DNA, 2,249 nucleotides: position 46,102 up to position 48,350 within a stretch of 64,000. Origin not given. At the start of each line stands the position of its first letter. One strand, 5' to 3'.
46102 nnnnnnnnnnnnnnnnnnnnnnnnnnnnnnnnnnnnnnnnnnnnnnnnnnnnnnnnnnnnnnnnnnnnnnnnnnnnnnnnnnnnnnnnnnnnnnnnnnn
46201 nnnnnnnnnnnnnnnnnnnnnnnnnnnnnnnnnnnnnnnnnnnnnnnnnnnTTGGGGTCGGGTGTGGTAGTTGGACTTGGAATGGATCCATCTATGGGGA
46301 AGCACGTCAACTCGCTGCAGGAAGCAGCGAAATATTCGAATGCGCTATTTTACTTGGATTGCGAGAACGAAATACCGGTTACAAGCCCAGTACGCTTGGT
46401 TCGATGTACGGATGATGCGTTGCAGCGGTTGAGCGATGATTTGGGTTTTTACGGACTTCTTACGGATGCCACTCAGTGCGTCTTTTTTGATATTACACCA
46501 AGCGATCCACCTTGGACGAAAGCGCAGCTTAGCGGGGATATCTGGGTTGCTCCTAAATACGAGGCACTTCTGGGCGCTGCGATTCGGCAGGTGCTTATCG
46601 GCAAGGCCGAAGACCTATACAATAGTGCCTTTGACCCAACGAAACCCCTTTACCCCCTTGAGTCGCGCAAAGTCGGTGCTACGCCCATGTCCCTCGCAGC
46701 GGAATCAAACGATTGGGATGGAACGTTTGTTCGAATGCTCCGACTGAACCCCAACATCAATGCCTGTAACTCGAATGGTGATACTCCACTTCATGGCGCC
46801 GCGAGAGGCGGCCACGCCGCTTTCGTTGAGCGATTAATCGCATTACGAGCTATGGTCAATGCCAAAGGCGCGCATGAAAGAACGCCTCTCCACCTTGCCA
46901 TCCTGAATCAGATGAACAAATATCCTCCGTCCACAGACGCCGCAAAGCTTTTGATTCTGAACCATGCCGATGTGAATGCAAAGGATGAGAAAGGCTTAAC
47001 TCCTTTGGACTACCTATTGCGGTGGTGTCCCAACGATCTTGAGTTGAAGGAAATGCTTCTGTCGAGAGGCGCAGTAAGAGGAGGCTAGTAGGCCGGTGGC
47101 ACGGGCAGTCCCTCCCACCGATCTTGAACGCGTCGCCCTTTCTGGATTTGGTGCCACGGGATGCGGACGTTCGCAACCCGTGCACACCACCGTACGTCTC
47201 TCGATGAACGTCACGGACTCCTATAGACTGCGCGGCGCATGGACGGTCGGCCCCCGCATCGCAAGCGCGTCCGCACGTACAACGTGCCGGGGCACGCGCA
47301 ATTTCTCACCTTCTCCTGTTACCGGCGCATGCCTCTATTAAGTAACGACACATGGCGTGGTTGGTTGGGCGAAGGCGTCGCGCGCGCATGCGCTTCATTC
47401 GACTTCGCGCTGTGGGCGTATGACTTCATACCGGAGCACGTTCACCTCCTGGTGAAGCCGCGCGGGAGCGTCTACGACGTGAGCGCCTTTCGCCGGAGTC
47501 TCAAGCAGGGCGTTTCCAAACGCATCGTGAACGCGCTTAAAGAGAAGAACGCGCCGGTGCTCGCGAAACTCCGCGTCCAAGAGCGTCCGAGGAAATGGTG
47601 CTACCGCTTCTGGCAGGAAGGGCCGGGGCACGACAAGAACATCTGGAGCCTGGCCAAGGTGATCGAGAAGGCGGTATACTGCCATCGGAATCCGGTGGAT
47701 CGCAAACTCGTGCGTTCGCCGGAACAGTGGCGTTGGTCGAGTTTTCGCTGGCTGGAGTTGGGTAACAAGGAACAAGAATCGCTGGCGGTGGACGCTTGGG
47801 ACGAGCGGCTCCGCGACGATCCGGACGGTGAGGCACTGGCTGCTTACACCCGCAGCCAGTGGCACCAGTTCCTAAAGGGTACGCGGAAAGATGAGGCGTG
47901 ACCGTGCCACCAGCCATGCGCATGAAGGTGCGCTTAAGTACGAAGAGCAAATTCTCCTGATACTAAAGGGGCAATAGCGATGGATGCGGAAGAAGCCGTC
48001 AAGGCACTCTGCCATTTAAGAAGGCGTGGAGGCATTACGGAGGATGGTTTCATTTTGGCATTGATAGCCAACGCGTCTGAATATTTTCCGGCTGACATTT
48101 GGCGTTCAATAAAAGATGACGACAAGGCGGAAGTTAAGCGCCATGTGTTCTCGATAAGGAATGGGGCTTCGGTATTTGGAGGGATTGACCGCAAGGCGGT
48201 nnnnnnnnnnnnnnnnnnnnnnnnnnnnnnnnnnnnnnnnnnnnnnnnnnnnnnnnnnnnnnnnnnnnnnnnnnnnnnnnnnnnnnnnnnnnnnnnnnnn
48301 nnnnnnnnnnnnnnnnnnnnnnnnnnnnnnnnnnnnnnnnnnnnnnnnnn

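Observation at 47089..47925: RAYT-like Y1 transposase flanked by REP-like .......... palindromes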

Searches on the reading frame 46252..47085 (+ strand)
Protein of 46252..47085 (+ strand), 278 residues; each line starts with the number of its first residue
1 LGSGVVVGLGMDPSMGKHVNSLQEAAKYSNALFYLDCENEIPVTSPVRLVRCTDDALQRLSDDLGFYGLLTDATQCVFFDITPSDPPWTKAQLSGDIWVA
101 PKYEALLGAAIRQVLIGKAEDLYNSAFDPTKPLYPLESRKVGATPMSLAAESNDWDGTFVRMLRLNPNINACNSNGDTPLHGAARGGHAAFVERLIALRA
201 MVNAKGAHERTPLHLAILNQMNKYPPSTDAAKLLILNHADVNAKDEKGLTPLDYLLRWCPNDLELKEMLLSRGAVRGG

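Call 49: search_protein_families(library=pfam, proteins=[window:46252-47085:+], max_evalue=0.01)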
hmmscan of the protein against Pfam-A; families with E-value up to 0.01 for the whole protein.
window:46252-47085:+ (278 aa): 5 families
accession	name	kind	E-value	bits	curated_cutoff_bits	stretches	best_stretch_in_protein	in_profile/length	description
PF00023.36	Ank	-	2e-15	56.5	21.1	2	209-245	2-32/33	Ankyrin repeat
PF12796.13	Ank_2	-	6.6e-14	52.7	27.3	1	148-245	3-90/90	Ankyrin repeats (3 copies)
PF13857.12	Ank_5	-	9.7e-13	48.6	27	2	168-216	8-56/56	Ankyrin repeats (many copies)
PF13637.12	Ank_4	-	4.3e-12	46.4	22.7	2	165-196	19-50/50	Ankyrin repeats (many copies)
PF13606.12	Ank_3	-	2.6e-08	33.8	22.3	0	209-243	2-30/30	Ankyrin repeat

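Call 56: find_homologous_proteins(query=window:46252-47085:+, max_evalue=1e-10)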
Query window:46252-47085:+ (278 aa): 257 proteins with E <= 1e-10 among 8000 candidates; the best 120 are listed.
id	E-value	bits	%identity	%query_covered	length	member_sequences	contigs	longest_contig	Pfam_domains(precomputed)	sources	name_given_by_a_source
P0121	1.5e-176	604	100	95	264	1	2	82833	PF13606.13,PF13857.13,PF12796.14,PF00023.37,PF13637.13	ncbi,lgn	ncbi:MAG: hypothetical protein AMXMBFR7_10610 [Planctomycetota bacterium]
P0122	3.0e-98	347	60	92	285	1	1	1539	PF13606.13,PF13857.13,PF12796.14,PF00023.37,PF13637.13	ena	-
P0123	2.4e-89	318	60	90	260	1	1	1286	PF13606.13,PF13857.13,PF12796.14,PF00023.37,PF13637.13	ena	-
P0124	2.2e-88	314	57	94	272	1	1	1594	PF13606.13,PF13857.13,PF12796.14,PF00023.37,PF13637.13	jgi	jgi:hypothetical protein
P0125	7.8e-53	198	55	61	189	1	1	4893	PF12796.14,PF00023.37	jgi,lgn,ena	-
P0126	5.7e-35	139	36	48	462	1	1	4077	PF08898.16,PF13606.13,PF13857.13,PF23745.2,PF12796.14,PF00023.37,PF13637.13,PF24407.3,PF24521.3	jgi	jgi:ankyrin repeat protein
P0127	8.3e-33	132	41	38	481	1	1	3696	PF18418.7,PF13606.13,PF13857.13,PF23745.2,PF12796.14,PF00023.37,PF13637.13,PF24521.3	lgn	-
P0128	5.5e-31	126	41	41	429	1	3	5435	PF13606.13,PF13857.13,PF23745.2,PF12796.14,PF00023.37,PF13637.13,PF24407.3,PF24521.3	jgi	jgi:ankyrin repeat protein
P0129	2.9e-30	124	36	49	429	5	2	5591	PF13606.13,PF13857.13,PF23745.2,PF12796.14,PF00023.37,PF13637.13,PF24407.3,PF24521.3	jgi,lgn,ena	-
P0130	7.0e-30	123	40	41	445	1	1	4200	PF08898.16,PF13606.13,PF13857.13,PF23745.2,PF12796.14,PF00023.37,PF13637.13,PF24407.3,PF24521.3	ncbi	-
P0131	7.1e-30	123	45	33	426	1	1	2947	PF13606.13,PF13857.13,PF23745.2,PF12796.14,PF00023.37,PF13637.13,PF24521.3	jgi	jgi:ankyrin repeat protein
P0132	1.1e-29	122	37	40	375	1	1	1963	PF13606.13,PF13857.13,PF23745.2,PF12796.14,PF00023.37,PF13637.13,PF24521.3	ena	-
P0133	2.6e-29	121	37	49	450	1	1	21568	PF06563.18,PF13606.13,PF13857.13,PF23745.2,PF12796.14,PF23881.2,PF00023.37,PF13637.13,PF24521.3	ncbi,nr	ncbi:MAG: ankyrin repeat domain-containing protein [Firmicutes bacterium]|nr:ankyrin repeat domain-c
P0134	2.1e-28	118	37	44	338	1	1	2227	PF08898.16,PF13606.13,PF13857.13,PF23745.2,PF12796.14,PF00023.37,PF13637.13,PF24521.3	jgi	jgi:ankyrin repeat protein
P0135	8.0e-28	116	36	38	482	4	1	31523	PF13606.13,PF13857.13,PF28177.1,PF23745.2,PF12796.14,PF00023.37,PF13637.13,PF24521.3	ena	-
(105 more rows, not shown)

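Call 57: find_encoding_contigs(protein=P0121, flank=10000, max_places=6)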
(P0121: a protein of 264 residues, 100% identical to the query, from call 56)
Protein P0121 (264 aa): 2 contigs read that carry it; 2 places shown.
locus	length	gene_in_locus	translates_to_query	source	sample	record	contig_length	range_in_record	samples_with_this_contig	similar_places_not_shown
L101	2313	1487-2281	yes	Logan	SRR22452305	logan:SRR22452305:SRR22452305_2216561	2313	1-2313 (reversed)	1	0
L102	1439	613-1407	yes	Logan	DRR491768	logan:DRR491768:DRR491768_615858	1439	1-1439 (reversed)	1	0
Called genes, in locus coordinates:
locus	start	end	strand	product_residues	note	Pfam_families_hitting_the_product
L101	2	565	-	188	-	?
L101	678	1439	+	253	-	-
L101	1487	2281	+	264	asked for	PF12796:Ank_2, PF13606:Ank_3 (faint), PF13637:Ank_4 (faint), PF13857:Ank_5 (weak), PF00023:Ank (weak)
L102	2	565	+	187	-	?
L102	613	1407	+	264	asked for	PF12796:Ank_2, PF13606:Ank_3 (faint), PF13637:Ank_4 (faint), PF13857:Ank_5 (weak), PF00023:Ank (weak)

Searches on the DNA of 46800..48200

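Call 62: search_rna_families(source=window, start=46800, end=48200, threshold=evalue, max_evalue=1)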
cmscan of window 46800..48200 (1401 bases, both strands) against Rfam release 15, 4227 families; matches with E-value up to 1: 0.
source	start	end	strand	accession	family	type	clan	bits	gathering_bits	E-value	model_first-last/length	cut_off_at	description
